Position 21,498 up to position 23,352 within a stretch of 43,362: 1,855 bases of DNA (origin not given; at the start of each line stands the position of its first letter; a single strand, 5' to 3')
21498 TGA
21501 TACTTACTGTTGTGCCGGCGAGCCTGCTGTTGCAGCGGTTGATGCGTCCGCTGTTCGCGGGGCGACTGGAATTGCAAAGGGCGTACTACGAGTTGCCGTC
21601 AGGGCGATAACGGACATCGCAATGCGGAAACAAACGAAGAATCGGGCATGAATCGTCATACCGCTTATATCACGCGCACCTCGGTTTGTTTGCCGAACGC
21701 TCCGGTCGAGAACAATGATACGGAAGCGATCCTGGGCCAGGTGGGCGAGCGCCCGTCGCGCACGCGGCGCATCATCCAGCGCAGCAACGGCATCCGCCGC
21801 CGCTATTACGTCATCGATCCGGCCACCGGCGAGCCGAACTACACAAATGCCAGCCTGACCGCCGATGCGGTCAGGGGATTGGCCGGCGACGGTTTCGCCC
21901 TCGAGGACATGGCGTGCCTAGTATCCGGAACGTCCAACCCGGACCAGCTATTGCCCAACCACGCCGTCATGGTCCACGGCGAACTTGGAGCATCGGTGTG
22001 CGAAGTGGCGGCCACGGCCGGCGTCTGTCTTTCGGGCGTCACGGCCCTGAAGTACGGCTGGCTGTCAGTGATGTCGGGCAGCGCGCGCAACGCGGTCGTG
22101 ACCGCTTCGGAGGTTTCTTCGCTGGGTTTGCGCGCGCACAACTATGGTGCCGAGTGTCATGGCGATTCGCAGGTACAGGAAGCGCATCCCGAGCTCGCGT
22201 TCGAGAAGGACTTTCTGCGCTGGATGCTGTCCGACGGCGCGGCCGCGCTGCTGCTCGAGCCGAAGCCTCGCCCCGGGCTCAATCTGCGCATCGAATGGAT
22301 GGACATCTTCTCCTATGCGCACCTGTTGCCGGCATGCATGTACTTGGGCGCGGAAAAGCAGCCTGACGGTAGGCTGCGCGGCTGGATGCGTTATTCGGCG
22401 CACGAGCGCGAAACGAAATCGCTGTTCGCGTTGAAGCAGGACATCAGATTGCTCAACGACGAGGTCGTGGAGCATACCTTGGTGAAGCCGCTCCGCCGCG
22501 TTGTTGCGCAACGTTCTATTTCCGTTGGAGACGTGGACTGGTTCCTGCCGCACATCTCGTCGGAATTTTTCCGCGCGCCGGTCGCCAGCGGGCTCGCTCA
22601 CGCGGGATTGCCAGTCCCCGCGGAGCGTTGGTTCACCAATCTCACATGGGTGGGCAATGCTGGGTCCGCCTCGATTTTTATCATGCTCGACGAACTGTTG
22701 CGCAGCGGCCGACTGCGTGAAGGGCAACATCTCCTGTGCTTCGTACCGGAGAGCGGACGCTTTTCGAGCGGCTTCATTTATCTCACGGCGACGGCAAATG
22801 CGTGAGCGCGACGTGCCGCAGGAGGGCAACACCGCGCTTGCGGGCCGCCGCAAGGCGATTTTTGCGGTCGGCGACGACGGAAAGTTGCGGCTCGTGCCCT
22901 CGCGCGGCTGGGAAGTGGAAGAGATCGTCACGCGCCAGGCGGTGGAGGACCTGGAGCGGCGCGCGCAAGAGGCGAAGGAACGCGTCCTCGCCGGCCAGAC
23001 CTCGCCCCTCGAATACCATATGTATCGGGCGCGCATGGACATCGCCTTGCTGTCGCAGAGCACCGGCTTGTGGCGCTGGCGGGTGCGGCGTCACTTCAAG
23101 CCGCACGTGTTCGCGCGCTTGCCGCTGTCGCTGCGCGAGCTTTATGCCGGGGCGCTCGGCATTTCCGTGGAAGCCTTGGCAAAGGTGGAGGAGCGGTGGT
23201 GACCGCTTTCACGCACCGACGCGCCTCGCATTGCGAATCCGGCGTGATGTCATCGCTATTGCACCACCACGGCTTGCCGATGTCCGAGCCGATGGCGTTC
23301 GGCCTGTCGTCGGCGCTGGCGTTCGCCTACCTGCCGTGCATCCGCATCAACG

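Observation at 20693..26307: DarA/DarB-like (dialkylresorcinol-type) cassette with unusual partners and no ACP gene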

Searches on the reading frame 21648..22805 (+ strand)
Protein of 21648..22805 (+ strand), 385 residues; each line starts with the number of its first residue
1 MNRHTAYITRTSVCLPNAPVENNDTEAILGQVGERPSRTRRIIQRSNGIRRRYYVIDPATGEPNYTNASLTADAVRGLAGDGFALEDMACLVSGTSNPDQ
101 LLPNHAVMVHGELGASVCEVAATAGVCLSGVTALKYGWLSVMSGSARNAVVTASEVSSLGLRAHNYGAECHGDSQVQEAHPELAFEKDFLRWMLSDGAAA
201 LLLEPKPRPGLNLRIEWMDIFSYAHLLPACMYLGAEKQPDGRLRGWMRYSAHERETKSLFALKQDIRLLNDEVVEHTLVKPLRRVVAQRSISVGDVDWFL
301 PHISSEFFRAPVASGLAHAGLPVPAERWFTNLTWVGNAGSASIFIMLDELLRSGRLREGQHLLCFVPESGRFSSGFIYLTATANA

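Call 3: search_protein_families(library=pfam, proteins=[window:21648-22805:+], max_evalue=0.01)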
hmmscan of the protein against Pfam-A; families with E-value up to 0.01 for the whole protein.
window:21648-22805:+ (385 aa): 1 family
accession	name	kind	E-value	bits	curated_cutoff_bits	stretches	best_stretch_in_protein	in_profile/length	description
PF08541.16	ACP_syn_III_C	-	1.4e-10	41.6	26.6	1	288-365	3-75/90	3-Oxoacyl-[acyl-carrier-protein (ACP)] synthase III C terminal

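Call 4: search_protein_families(library=ncbifam, proteins=[window:21648-22805:+], max_evalue=0.01)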
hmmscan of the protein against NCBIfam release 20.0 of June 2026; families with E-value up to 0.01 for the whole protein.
window:21648-22805:+ (385 aa): 7 families
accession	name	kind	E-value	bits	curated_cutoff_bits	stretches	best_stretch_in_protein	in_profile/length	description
NF005293.2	PRK06816.1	subfamily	1.8e-164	547.3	450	1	6-381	1-377/378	StlD/DarB family beta-ketosynthase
NF053539.1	resorcinol_DarB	exception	3.4e-138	460.8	550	1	5-380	2-375/377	dialkylresorcinol biosynthesis protein DarB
NF006829.0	PRK09352.1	subfamily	1.3e-19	70.4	249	2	193-365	158-306/322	beta-ketoacyl-ACP synthase 3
NF005541.0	PRK07204.1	equivalog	1.2e-16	61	402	2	42-163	34-151/329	beta-ketoacyl-ACP synthase III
TIGR00747.1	fabH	subfamily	5.8e-14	51.9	292.1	2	276-364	220-306/322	beta-ketoacyl-ACP synthase III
NF004623.0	PRK05963.1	equivalog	2.4e-10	40.2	437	1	39-138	32-126/328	beta-ketoacyl-ACP synthase III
NF006720.0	PRK09258.1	equivalog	1.8e-08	34.1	285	1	6-158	6-154/338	3-oxoacyl-ACP synthase III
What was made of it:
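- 21648..22805 (+): darB, 385 aa: StlD/DarB-family ketosynthase (cyclase) with Cys127/His302/Asn337. NF005293 547 bits, cut-off 450 (call 4).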

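Call 12: find_encoding_contigs(protein=window:21648-22805:+, flank=10000, max_places=6)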
Protein window:21648-22805:+ (385 aa): 5 contigs read that carry it; 5 places shown.
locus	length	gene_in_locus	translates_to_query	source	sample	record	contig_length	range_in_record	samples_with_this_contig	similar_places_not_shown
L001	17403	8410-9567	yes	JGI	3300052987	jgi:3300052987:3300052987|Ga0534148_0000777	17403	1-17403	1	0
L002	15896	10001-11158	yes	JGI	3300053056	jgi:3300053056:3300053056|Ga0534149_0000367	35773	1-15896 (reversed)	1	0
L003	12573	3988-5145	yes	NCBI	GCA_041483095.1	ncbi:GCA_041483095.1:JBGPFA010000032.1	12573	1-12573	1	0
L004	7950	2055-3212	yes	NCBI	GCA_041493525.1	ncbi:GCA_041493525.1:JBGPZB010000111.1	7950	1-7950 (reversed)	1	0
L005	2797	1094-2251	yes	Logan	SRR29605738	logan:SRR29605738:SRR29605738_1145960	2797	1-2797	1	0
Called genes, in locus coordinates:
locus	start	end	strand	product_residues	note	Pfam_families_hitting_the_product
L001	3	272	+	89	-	?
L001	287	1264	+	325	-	PF03401:TctC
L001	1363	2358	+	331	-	PF03401:TctC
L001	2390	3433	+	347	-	PF03401:TctC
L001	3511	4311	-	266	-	PF00106:adh_short, PF13561:adh_short_C2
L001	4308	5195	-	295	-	PF04909:Amidohydro_2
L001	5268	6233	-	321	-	PF03401:TctC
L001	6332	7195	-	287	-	PF04909:Amidohydro_2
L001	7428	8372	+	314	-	-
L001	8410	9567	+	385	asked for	PF08541:ACP_syn_III_C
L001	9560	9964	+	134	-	-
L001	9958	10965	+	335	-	PF14399:BtrH_N, PF16169:DUF4872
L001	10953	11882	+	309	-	PF00005:ABC_tran, PF13304:AAA_21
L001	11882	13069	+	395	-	PF12698:ABC2_membrane_3, PF01061:ABC2_membrane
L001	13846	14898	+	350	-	PF11008:DUF2846 (weak), PF13505:OMP_b-brl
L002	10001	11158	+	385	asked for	PF08541:ACP_syn_III_C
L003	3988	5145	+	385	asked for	PF08541:ACP_syn_III_C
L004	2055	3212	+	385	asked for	PF08541:ACP_syn_III_C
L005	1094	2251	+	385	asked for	PF08541:ACP_syn_III_C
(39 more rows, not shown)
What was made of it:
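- The same sequence was recovered from five assemblies of different samples (call 12).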

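Call 46: search_solved_structures(query=window:21648-22805:+, max_evalue=0.00001, show_alignments=2)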
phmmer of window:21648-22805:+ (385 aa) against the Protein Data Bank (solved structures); distinct sequences matched with E-value up to 0.00001: 19.
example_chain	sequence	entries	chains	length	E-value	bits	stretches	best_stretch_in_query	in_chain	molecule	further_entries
5gk0_A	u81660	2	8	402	3.2e-134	450.9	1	5-381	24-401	Ketosynthase StlD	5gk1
5gk2_A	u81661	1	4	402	7.9e-133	446.3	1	5-381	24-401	Ketosynthase StlD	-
4ryb_A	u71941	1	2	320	1.3e-10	44.1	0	284-375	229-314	3-oxoacyl-[acyl-carrier-protein] synthase 3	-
4dfe_A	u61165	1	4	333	1.2e-09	40.9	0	283-364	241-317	3-oxoacyl-[acyl-carrier-protein] synthase 3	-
5by7_A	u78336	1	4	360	1.6e-08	37.2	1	39-156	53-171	3-oxoacyl-ACP synthase III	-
1ub7_A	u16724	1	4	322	6.6e-08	35.1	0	288-365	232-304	3-oxoacyl-[acyl-carrier protein] synthase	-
1hn9_A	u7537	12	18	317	1.9e-07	33.7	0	284-365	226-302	BETA-KETOACYL-ACYL CARRIER PROTEIN SYNTHASE III | 3-oxoacyl-[acyl-carrier-protein] synthase III | 3-oxoacyl-[acyl-carrier-protein] synthase 3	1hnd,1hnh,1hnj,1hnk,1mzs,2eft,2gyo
6x7r_A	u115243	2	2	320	1.9e-07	33.6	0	284-365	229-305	3-oxoacyl-[acyl-carrier-protein] synthase 3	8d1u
9ka2_A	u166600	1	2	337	2.4e-07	33.3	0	284-365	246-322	Beta-ketoacyl-[acyl-carrier-protein] synthase III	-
3il9_A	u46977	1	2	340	2.5e-07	33.3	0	284-365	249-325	3-oxoacyl-[acyl-carrier-protein] synthase 3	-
8vd9_A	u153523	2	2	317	3.4e-07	32.8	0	284-366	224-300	Beta-ketoacyl-[acyl-carrier-protein] synthase III 1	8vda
2ebd_A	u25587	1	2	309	3.6e-07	32.7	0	278-366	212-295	3-oxoacyl-[acyl-carrier-protein] synthase 3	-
1zow_A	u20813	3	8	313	3.8e-07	32.7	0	43-160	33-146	3-oxoacyl-[acyl-carrier-protein] synthase III | 3-oxoacyl-[acyl-carrier-protein] synthase 3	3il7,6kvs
4nhd_A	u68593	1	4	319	3.9e-07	32.6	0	289-365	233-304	3-oxoacyl-[acyl-carrier-protein] synthase 3 protein 1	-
1ebl_A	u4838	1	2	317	5e-07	32.2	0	48-157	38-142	BETA-KETOACYL-ACP SYNTHASE III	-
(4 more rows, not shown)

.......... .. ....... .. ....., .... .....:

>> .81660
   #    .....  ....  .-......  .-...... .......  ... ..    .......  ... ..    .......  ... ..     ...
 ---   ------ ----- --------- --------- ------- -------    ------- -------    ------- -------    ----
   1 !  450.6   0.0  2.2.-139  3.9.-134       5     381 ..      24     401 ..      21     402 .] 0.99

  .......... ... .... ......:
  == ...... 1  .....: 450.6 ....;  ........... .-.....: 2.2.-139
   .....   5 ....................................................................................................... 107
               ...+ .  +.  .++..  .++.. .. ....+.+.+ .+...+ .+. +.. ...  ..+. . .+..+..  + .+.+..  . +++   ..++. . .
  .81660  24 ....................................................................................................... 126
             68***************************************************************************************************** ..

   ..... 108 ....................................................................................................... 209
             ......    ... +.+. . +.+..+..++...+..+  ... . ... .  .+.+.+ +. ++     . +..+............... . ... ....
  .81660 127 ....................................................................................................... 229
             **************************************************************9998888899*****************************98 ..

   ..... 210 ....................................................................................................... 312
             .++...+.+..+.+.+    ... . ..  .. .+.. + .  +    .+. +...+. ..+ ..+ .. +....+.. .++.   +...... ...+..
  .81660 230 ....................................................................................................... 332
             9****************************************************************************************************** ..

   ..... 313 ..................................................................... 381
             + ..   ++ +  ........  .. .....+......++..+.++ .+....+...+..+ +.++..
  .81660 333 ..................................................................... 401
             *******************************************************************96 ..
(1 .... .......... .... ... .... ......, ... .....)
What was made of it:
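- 21648..22805 (+): StlD 5gk0 451 bits over the full length, FabH <=44 bits (call 46).
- Closest known: Classical darABC of Pseudomonas. Same: DarB/StlD-type ketosynthase with a Cys-His-Asn triad, aligned over the full length (call 46).
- FabH models and structures score 34-70 bits, against 547 and 451 bits for the DarB-family model and StlD (calls 4, 46).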

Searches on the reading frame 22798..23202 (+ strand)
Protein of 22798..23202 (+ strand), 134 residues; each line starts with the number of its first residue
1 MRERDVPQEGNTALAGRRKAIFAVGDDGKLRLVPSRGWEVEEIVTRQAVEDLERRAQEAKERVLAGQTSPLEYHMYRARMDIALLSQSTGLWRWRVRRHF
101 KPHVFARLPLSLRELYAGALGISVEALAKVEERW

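Call 3: search_protein_families(library=pfam, proteins=[window:22798-23202:+], max_evalue=0.01)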
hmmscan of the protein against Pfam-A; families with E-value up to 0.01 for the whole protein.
window:22798-23202:+ (134 aa): 0 families

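Call 4: search_protein_families(library=ncbifam, proteins=[window:22798-23202:+], max_evalue=0.01)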
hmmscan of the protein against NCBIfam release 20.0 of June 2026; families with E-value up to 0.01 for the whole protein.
window:22798-23202:+ (134 aa): 2 families
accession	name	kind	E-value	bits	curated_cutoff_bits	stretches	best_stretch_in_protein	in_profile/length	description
NF053536.1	DarG_fam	subfamily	8.6e-48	161.8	70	1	1-130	1-130/131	DarG family dialkylresorcinol biosynthesis protein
NF053545.1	flexirubin_DarG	equivalog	9.6e-35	119.5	170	1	1-127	1-128/129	flexirubin biosynthesis protein DarG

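Call 55: search_solved_structures(query=A6, max_evalue=10, show_alignments=2)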
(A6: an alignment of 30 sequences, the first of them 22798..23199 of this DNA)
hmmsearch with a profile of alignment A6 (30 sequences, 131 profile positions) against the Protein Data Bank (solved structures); distinct sequences matched with E-value up to 10: 3.
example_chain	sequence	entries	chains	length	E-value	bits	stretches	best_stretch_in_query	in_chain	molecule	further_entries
8tl7_A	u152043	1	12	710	0.24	14.5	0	32-68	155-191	Computationally designed protein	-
6u26_A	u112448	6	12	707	0.55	13.3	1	22-72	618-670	Proprotein convertase subtilisin/kexin type 9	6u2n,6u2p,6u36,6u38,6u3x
6tjd_A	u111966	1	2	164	0.92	12.6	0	16-51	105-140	Cake4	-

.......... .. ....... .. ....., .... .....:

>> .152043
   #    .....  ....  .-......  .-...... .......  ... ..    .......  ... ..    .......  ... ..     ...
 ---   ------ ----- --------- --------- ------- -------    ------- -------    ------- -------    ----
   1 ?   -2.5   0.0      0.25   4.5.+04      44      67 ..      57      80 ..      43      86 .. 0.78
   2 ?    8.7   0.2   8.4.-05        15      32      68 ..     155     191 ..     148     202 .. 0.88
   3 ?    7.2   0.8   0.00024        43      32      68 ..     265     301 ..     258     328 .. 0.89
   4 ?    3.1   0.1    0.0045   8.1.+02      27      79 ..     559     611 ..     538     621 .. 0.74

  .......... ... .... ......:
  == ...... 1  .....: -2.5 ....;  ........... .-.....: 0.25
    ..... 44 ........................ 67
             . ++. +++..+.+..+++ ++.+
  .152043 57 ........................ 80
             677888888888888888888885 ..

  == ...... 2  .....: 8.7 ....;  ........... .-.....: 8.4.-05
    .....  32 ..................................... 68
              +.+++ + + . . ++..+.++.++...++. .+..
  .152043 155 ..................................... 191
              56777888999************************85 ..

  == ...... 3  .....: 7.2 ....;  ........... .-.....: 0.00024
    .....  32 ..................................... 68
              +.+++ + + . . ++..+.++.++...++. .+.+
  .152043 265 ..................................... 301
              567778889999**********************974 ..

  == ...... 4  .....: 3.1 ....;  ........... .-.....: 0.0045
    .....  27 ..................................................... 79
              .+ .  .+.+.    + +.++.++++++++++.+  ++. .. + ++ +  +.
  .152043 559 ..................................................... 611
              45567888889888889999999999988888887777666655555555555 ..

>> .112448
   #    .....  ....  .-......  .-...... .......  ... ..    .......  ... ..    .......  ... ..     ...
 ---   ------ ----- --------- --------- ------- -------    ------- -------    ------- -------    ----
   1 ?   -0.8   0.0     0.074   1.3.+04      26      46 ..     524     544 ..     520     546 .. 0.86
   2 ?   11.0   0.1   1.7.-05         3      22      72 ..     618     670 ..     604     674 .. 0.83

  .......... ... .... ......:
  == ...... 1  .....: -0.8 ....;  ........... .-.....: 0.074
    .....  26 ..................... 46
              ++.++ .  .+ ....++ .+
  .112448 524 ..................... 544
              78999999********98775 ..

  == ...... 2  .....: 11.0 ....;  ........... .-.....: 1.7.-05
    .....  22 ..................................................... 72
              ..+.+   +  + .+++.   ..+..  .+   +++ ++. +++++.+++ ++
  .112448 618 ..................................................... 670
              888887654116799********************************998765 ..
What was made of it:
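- On XRE/Cro-C1 helix-turn-helix proteins (for DarG): No PDB hit by profile (call 55).
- Tried and rejected: The DarG profile against PDB sequences gave only noise (call 55).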

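Call 56: search_protein_families(library=pfam, alignment_id=A6, max_evalue=1)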
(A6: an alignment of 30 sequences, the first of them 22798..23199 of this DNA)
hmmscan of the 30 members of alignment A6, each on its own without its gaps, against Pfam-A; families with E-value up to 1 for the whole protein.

A. member 1, window:22798-23199:+ (134 aa): 0 families

B. families by the number of members that match (of 30 scanned): 19 families
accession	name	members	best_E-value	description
PF13443.12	HTH_26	3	0.086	Cro/C1-type HTH DNA-binding domain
PF10312.14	Cactin_mid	1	0.0024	Conserved mid region of cactin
PF14408.11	Actino_peptide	1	0.0028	Ribosomally synthesised peptide in actinomycetes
PF08748.17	Phage_TAC_4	1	0.0085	Phage tail assembly chaperone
PF21635.2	Mov-10_helical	1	0.0099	Helicase MOV-10, helical domain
PF11743.13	DUF3301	1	0.031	Protein of unknown function (DUF3301)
PF16809.10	NleF_casp_inhib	1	0.034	NleF caspase inhibitor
PF05119.17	Terminase_4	1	0.047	Phage terminase, small subunit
PF14433.11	SUKH-3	1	0.048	SUKH-3 immunity protein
PF23539.1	DUF7134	1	0.067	Domain of unknown function (DUF7134)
PF18505.6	DUF5619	1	0.075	Domain of unknown function (DUF5619)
PF13084.11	DUF3943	1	0.086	Domain of unknown function (DUF3943)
PF09321.15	DUF1978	1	0.1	Domain of unknown function (DUF1978)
PF24211.1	DUF7432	1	0.11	Family of unknown function (DUF7432)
PF15654.11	Tox-WTIP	1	0.11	Toxin with a conserved tryptophan and TIP tripeptide motif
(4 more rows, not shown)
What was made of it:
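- Checked: Pfam HTH_26 appears in 3 of 30 family members at E>=0.086 (call 56).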

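Call 58: find_homologous_proteins(query=A6, max_evalue=0.00001)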
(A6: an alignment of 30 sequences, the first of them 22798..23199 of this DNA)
Query A6 (30 sequences) (134 aa, profile of the alignment): 2698 proteins with E <= 0.00001 among 8000 candidates; the best 120 are listed.
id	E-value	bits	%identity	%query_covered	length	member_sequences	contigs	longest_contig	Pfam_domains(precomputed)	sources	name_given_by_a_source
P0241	3.6e-57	210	60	98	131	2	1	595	-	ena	-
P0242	5.0e-57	209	68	98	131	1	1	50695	-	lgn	-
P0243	5.7e-57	209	74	98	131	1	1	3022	-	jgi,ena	-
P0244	6.2e-57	209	62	98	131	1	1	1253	-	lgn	-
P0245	8.4e-57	209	65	98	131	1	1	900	-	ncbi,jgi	jgi:hypothetical protein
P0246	8.4e-57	209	63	98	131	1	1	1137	-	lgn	-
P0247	8.9e-57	208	62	97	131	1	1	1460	-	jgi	jgi:hypothetical protein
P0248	1.1e-56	208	84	98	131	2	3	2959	-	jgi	jgi:hypothetical protein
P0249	1.1e-56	208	63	98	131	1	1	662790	-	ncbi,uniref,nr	ncbi:hypothetical protein [Dechloromonas sp. CZR5]|uniref:hypothetical protein n=1 Tax=Dechloromonas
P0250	1.3e-56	208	65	98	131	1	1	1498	-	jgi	jgi:hypothetical protein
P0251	1.3e-56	208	63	98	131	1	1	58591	-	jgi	jgi:hypothetical protein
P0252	1.5e-56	208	65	95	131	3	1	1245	-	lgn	-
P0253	1.6e-56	208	87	98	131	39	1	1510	-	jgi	-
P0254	1.6e-56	208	55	93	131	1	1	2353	-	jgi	jgi:hypothetical protein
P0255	2.1e-56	207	63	98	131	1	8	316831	-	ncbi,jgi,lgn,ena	-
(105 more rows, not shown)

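Call 67: predict_structure(alignment_id=A7)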
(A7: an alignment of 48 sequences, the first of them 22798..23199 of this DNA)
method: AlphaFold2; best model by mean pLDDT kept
length: 134 residues; sequences in the alignment: 48
mean_pLDDT: 73.1   pTM: 0.55
mean pLDDT of the five models: 73.1, 71.3, 68.8, 66.2, 65.4
residues with pLDDT >= 90: 1; 70-90: 91; 50-70: 39; < 50: 3
segments of 3 or more residues with pLDDT < 50: 132-134
pLDDT, mean of each block of 10 residues (from residue 1): 71 55 79 66 66 86 82 81 74 81 82 72 65 48
secondary structure, 60 per line:
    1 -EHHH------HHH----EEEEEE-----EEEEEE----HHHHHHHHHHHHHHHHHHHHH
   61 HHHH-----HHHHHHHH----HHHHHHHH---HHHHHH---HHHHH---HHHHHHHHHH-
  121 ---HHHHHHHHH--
elements in order: E19-24 E30-35 H40-64 H70-77 H82-89 H93-98 H102-106 H110-119 H124-132

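Call 69: fold_search(model_id=the predicted structure, library=pdb)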
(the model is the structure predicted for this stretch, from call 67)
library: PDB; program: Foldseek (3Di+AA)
matches with E <= 10: 133; with E <= 0.001: 0
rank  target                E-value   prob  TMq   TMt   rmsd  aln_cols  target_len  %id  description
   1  3kxa_B                2.0e-02  1.00  0.49  0.50  13.3       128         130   17  Crystal Structure of NGO0477 from Neisseria gonorrhoeae (released 2010-01-19)
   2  3kxa_A                3.3e-02  0.99  0.49  0.50  13.3       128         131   17  Crystal Structure of NGO0477 from Neisseria gonorrhoeae (released 2010-01-19)
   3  3fym                  3.1e-01  0.89  0.33  0.47   3.9        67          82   24  The 1A structure of YmfM, a putative DNA-binding membrane protein from Staphylococcus aureus (released 2010-02-09)
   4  8yo3_A                5.6e-01  0.08  0.17  0.10  15.4       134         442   12  structure of phage T4 topoisomerase II central domain (released 2024-09-25)
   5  8p8o_J                6.0e-01  0.89  0.36  0.34   3.8        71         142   15  M. tuberculosis dUTPase - Stl1-159 (StlNT) complex structure (released 2024-11-27)
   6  8p8o_F                7.1e-01  0.92  0.37  0.35   2.9        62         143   18  M. tuberculosis dUTPase - Stl1-159 (StlNT) complex structure (released 2024-11-27)
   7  3omt_B                7.1e-01  0.90  0.35  0.62   2.9        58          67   14  Putative antitoxin component, CHU_2935 protein, from Xre family from Prevotella buccae. (released 2010-09-08)
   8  7epk                  8.0e-01  0.18  0.29  0.13  13.9       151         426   12  Crystal Structure of Signal Recognition Particle 54 kDa protein (SRP54) from Aeropyrum pernix K1 in Complex with GDP (released 2021-05-19)
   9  3omt_A                8.5e-01  0.87  0.34  0.61   3.0        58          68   14  Putative antitoxin component, CHU_2935 protein, from Xre family from Prevotella buccae. (released 2010-09-08)
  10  3iv5_B                1.5e+00  0.11  0.20  0.26  11.7       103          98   12  Crystal structure of Fis bound to 27 bp optimal binding sequence F1 (released 2010-04-28)
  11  2b5a_C                1.8e+00  0.72  0.38  0.61   2.8        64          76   16  C.BclI, Control Element of the BclI Restriction-Modification System (released 2006-01-03)
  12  8qe9_2G               1.8e+00  0.60  0.33  0.21   2.9        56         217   11  Complex between the 80a-Sak SSAP and the SaPI2 Stl master regulator (released 2025-03-05)
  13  3bs3                  2.0e+00  0.63  0.33  0.63   2.8        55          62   11  Crystal structure of a putative DNA-binding protein from Bacteroides fragilis (released 2008-01-15)
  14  9a7f_A                2.0e+00  0.54  0.35  0.35   3.9        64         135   14  Integrative model of RGHR-DLDH1 by crosslinking MS and deep learning (released 2024-09-18)
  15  8yo9_A                2.0e+00  0.06  0.20  0.09  16.1       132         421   11  structure of phage T4 topoisomerase II gp52 subunit WHD-open state (released 2024-09-25)
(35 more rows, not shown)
